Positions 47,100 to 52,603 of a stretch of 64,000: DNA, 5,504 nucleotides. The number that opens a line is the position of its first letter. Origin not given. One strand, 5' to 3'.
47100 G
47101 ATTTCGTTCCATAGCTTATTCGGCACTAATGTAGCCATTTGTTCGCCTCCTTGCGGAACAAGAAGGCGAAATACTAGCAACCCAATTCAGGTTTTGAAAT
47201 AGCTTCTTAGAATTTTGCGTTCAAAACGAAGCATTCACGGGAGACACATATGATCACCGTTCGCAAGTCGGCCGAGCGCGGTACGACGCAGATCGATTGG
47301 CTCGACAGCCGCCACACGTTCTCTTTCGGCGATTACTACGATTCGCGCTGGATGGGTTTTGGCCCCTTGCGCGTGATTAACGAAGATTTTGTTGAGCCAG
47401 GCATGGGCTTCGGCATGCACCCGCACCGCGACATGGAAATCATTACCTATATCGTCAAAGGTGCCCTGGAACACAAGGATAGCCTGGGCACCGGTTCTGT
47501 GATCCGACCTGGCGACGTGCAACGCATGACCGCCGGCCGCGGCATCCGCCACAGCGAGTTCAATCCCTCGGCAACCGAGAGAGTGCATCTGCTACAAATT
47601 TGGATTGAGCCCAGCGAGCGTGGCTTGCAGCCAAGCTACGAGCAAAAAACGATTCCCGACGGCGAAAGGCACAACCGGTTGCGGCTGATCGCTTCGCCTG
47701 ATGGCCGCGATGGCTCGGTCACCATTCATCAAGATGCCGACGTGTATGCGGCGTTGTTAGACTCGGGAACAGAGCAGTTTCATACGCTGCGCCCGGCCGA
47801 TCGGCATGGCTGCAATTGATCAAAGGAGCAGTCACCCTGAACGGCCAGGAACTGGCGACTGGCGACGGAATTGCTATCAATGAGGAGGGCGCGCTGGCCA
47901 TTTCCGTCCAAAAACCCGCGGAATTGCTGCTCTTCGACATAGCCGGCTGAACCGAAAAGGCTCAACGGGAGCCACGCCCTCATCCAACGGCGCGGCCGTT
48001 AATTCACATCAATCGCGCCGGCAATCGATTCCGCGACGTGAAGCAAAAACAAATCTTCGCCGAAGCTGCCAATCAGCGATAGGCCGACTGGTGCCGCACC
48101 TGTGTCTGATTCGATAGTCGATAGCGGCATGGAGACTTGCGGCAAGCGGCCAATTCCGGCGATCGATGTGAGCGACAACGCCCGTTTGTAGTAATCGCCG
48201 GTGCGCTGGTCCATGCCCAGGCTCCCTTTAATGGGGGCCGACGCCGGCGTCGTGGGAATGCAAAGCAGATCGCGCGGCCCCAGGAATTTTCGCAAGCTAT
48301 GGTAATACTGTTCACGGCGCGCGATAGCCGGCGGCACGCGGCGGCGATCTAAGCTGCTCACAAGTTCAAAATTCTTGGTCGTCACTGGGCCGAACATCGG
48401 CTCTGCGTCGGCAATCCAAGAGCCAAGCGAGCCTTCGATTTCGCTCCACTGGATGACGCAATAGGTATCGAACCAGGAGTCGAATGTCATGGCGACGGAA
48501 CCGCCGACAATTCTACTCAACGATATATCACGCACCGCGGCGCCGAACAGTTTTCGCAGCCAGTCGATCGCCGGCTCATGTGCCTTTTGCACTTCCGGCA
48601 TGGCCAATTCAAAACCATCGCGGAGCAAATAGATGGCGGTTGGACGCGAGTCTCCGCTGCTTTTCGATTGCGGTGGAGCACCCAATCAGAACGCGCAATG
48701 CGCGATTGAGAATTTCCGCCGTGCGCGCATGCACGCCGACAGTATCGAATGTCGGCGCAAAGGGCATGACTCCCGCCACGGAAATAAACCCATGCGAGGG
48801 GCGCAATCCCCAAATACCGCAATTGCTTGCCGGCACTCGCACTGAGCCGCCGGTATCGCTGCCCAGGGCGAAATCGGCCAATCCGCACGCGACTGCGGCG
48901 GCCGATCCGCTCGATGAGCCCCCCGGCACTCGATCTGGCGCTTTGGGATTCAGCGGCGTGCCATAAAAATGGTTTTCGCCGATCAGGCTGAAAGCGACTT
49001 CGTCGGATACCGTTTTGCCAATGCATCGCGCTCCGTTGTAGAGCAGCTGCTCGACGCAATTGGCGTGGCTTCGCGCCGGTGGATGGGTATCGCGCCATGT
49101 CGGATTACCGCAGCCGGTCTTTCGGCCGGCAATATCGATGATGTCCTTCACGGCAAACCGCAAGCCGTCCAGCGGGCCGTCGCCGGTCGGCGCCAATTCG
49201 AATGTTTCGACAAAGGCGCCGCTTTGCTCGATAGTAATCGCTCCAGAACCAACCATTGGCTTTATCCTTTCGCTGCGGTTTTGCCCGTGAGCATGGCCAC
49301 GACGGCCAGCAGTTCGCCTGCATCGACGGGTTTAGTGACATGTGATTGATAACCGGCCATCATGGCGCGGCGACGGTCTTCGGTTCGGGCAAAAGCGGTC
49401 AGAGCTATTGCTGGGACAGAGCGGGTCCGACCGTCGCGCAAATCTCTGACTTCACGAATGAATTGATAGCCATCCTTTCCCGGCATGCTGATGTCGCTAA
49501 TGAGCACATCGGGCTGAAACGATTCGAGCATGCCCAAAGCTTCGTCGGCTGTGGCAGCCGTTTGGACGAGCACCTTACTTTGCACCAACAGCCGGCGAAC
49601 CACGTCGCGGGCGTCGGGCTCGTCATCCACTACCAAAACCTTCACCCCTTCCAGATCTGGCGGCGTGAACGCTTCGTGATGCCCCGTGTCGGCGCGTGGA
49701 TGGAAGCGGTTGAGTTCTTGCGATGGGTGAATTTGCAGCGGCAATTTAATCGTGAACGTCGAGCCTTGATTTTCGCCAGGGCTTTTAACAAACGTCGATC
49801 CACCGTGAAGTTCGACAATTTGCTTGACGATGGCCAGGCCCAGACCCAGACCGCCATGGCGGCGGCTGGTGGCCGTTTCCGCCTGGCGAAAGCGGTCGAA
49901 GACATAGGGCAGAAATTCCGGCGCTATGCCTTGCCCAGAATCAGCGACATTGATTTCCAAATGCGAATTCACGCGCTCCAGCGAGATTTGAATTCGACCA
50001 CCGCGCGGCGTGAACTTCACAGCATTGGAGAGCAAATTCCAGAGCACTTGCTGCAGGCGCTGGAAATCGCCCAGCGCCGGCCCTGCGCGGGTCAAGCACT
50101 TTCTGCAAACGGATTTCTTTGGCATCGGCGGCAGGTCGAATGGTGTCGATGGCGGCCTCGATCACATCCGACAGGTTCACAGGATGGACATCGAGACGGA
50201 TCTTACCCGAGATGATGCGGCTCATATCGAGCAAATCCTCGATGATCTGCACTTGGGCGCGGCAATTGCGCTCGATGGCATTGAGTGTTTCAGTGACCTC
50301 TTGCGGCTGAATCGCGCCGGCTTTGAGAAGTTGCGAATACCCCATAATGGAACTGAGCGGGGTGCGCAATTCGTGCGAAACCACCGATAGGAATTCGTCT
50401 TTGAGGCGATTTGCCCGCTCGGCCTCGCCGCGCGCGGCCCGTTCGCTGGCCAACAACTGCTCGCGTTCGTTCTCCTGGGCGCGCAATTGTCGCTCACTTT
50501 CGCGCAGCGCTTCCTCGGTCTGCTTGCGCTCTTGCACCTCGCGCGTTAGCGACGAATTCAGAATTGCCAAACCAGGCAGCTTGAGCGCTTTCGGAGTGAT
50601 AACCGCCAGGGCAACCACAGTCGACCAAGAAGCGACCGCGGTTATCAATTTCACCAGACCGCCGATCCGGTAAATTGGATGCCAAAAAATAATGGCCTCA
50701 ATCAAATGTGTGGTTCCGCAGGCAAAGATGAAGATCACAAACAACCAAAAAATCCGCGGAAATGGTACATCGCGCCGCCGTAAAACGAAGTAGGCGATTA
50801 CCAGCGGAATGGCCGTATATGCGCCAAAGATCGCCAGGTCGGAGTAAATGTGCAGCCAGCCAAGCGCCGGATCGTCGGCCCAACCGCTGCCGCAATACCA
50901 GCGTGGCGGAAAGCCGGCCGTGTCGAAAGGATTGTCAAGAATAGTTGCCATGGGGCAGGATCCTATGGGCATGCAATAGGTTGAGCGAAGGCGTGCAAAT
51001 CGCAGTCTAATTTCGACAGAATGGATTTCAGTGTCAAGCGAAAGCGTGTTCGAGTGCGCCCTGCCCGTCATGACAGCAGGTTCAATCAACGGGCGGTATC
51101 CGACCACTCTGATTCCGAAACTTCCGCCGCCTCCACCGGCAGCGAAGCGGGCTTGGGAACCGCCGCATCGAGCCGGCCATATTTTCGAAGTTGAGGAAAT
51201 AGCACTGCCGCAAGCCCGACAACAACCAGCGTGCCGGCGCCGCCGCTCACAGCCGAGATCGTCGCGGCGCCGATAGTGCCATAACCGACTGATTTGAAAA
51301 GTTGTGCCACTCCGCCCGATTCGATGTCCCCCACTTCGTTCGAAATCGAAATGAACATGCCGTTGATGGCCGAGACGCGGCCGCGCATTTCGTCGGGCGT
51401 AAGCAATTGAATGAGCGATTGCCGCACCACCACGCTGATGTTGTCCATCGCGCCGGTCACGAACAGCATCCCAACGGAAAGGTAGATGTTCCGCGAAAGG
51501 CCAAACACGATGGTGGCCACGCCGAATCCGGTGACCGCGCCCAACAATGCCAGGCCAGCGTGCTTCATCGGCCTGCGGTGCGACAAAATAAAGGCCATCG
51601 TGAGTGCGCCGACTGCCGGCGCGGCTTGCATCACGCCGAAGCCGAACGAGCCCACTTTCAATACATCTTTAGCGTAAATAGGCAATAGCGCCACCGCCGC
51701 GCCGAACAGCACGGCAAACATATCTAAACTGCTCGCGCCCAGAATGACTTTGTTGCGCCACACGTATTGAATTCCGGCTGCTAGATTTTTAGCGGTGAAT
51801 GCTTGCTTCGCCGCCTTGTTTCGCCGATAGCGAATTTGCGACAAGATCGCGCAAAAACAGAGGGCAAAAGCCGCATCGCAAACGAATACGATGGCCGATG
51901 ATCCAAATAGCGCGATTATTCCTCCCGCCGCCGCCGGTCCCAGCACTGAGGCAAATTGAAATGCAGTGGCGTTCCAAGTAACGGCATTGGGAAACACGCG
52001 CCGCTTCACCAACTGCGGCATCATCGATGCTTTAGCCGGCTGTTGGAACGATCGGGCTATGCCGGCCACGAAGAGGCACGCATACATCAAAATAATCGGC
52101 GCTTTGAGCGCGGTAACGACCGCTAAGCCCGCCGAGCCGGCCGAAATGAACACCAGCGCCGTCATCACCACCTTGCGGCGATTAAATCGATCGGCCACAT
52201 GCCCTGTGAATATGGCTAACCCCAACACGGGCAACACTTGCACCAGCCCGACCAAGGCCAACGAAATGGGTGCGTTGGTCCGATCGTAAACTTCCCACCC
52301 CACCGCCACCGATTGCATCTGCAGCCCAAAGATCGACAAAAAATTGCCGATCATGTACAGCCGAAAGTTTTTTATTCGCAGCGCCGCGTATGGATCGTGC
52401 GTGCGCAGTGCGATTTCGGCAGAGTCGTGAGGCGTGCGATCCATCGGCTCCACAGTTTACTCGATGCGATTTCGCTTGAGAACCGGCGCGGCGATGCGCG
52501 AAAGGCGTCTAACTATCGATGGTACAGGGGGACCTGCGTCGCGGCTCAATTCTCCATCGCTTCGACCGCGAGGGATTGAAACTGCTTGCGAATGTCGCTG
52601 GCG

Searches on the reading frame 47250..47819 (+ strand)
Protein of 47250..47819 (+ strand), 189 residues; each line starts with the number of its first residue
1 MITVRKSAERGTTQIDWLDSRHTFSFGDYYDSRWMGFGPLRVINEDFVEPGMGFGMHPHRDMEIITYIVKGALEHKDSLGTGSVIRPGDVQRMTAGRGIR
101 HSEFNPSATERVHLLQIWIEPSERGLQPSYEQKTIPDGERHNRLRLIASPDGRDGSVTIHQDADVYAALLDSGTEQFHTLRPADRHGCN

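Call 25: search_protein_families(library=pfam, proteins=[window:47250-47819:+], max_evalue=0.001)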
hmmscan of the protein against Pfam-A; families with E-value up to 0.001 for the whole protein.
window:47250-47819:+ (189 aa): 3 families
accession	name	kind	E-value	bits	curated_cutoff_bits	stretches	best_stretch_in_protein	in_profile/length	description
PF02678.22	Pirin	-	1.1e-37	128.7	26.1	1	9-119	7-108/108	Pirin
PF17954.7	Pirin_C_2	-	8e-10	39.2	22.9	1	146-185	1-39/86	Quercetinase C-terminal cupin domain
PF07883.17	Cupin_2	-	0.00086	19.4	27.2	0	48-116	5-68/70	Cupin domain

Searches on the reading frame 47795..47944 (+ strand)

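Call 25: search_protein_families(library=pfam, proteins=[window:47795-47944:+], max_evalue=0.001)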
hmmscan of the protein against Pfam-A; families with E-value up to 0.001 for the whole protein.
window:47795-47944:+ (50 aa): 1 family
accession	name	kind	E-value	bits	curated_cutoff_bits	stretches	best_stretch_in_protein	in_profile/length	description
PF17954.7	Pirin_C_2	-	1.4e-15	57.6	22.9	1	1-49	38-86/86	Quercetinase C-terminal cupin domain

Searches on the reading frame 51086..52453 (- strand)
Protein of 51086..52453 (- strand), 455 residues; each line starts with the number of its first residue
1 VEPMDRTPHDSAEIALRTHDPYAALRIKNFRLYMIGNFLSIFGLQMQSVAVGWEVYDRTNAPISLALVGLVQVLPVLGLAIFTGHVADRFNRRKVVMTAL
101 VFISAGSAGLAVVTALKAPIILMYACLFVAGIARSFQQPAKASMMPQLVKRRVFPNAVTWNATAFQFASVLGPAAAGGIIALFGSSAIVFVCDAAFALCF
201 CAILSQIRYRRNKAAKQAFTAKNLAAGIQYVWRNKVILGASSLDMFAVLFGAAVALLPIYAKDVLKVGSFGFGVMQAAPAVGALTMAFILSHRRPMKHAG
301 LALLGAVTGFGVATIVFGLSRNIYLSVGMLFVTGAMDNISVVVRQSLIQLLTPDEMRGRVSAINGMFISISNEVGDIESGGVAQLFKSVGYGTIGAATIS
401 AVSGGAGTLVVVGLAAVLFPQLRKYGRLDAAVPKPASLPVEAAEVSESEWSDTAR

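Call 25: search_protein_families(library=pfam, proteins=[window:51086-52453:-], max_evalue=0.001)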
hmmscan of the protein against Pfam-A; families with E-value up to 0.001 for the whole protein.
window:51086-52453:- (455 aa): 2 families
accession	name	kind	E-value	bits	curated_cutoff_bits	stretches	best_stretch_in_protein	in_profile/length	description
PF05977.19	MFS_3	-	8.2e-42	143.8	27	1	21-387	3-371/524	Transmembrane secretion effector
PF07690.21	MFS_1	-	1.8e-29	103.2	33.4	1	34-371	2-342/347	Major Facilitator Superfamily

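Call 58: search_protein_families(library=ncbifam, proteins=[window:51086-52453:-], max_evalue=1e-10)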
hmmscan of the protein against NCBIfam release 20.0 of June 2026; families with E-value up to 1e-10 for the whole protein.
window:51086-52453:- (455 aa): 7 families
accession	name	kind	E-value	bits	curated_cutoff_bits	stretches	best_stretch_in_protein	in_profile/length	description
TIGR00900.1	2A0121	subfamily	3.1e-47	161.7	319.6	1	30-383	1-360/364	H+ Antiporter protein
NF007792.0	PRK10489.1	equivalog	7.1e-45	153.7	324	1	28-429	17-409/419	enterobactin transporter EntS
NF012178.0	tet_MFS_V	exception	4.7e-20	72.1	640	1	23-370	3-357/409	tetracycline efflux MFS transporter Tet(V)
NF000051.1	macrolide_MefB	exception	4.4e-16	58.8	800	1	28-385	9-371/409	macrolide efflux MFS transporter Mef(B)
NF052575.1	MFS_efflux_Tap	equivalog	7.5e-14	51.5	625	1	43-384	19-369/401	multidrug efflux MFS transporter Tap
NF006386.0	PRK08633.1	equivalog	3e-13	48.4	1221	1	46-371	30-370/1147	acyl-[ACP]--phospholipid O-acyltransferase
NF000245.1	macrolide_MefA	exception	2e-11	43.6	675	1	34-384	15-371/405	macrolide efflux MFS transporter Mef(A)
